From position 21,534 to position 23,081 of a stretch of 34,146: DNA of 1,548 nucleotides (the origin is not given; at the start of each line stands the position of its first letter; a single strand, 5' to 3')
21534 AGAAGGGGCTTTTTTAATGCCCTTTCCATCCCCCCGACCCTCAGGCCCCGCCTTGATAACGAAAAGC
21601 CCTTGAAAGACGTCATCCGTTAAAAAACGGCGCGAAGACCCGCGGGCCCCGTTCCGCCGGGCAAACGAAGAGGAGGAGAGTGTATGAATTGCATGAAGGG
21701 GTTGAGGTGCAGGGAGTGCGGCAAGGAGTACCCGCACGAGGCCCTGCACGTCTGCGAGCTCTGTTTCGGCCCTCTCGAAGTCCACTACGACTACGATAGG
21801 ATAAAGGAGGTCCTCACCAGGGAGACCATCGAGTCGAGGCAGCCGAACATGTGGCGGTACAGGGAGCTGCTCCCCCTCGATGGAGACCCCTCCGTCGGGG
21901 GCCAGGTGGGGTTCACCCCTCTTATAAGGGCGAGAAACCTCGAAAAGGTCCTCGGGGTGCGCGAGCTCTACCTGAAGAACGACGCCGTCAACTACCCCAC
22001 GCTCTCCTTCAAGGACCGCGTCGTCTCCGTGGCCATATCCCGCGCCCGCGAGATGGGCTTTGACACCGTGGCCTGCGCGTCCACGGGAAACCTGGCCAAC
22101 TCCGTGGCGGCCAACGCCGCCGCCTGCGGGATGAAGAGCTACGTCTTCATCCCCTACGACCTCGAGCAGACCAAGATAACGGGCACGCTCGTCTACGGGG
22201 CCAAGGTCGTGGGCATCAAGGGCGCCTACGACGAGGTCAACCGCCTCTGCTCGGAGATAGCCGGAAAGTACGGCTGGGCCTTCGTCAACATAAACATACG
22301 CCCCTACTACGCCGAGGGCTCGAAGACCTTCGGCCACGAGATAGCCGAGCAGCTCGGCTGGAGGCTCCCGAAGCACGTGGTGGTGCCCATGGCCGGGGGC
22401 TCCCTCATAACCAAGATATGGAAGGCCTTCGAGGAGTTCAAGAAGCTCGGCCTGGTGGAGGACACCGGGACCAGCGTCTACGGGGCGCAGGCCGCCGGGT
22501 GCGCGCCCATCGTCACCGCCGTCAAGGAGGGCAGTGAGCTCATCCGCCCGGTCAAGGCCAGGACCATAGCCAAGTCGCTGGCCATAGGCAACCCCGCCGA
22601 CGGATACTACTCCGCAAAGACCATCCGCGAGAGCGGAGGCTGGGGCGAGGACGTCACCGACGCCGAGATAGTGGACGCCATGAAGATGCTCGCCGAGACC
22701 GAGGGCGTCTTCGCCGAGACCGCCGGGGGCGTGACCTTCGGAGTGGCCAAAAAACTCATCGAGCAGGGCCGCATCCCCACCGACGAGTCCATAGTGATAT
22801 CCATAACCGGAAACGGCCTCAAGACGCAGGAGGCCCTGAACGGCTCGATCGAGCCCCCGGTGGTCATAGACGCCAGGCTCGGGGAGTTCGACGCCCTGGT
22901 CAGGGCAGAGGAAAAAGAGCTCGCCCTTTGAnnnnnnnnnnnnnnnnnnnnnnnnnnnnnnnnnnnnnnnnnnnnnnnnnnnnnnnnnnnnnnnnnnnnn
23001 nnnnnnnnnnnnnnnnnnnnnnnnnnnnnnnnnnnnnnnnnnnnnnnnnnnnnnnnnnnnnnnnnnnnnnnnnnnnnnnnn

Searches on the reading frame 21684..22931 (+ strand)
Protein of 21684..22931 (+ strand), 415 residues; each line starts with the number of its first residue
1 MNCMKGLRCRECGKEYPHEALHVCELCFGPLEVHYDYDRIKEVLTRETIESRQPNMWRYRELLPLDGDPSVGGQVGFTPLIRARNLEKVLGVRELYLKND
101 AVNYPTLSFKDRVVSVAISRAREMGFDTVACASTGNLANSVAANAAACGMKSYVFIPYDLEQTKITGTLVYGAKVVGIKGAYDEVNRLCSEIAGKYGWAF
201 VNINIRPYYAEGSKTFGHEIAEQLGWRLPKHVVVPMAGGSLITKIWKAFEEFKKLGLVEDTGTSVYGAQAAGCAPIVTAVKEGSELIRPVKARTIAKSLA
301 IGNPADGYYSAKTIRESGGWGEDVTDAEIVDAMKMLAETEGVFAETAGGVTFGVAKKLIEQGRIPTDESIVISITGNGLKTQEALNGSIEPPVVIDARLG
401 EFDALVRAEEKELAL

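Call 7: search_protein_families(library=pfam, proteins=[window:21684-22931:+], max_evalue=0.001)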
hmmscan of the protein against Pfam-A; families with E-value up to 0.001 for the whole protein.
window:21684-22931:+ (415 aa): 2 families
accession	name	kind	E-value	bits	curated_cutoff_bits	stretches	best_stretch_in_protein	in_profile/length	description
PF00291.31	PALP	-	4.1e-70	236.9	35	1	74-376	4-295/295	Pyridoxal-phosphate dependent enzyme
PF05810.19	NinF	-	6.4e-07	29.6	27.5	1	8-32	1-25/25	NinF protein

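Call 70: search_protein_families(library=ncbifam, proteins=[window:21684-22931:+], max_evalue=1e-10)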
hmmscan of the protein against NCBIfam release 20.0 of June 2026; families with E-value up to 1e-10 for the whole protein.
window:21684-22931:+ (415 aa): 25 families
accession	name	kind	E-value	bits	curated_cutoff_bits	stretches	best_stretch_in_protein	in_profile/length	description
NF006050.0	PRK08197.1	equivalog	3.1e-92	309.5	303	1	4-386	6-389/406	threonine synthase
TIGR00260.1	thrC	equivalog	1.2e-82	277.8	167.1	1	56-383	1-340/340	threonine synthase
NF004170.0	PRK05638.1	equivalog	4e-61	206.9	421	1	7-382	2-359/442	threonine synthase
NF005035.0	PRK06450.1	equivalog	1.4e-43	149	301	1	7-381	4-337/338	threonine synthase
NF006205.0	PRK08329.1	equivalog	2.7e-43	148.3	358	1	7-381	2-346/347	threonine synthase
NF004996.0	PRK06381.1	equivalog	1.7e-38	132.4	266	1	76-377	14-317/319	threonine synthase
TIGR01127.1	ilvA_1Cterm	equivalog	6.5e-25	87.9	378.75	1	78-377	1-284/380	threonine ammonia-lyase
NF005600.0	PRK07334.1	equivalog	3.3e-18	65.5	496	1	71-378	22-311/408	threonine ammonia-lyase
NF006389.0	PRK08638.1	equivalog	4e-18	65.4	453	1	74-351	24-288/333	bifunctional threonine ammonia-lyase/L-serine ammonia-lyase TdcB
NF005292.0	PRK06815.1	equivalog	4.1e-18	65.5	371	1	73-363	17-295/320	threonine/serine dehydratase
NF005680.0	PRK07476.1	equivalog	4.1e-18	65.4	413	1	71-382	17-314/326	hydroxyectoine utilization dehydratase EutB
NF006390.0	PRK08639.1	equivalog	6.6e-18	64.9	421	1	76-376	24-312/418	threonine ammonia-lyase IlvA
NF006094.0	PRK08246.1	subfamily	1.1e-17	64.4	331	1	74-353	20-280/310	serine/threonine dehydratase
TIGR03844.1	cysteate_syn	equivalog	3.8e-17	62.1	324.9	1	7-381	3-382/398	cysteate synthase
NF006455.0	PRK08813.1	equivalog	7.9e-17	61.6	489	1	106-357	60-295/374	threonine dehydratase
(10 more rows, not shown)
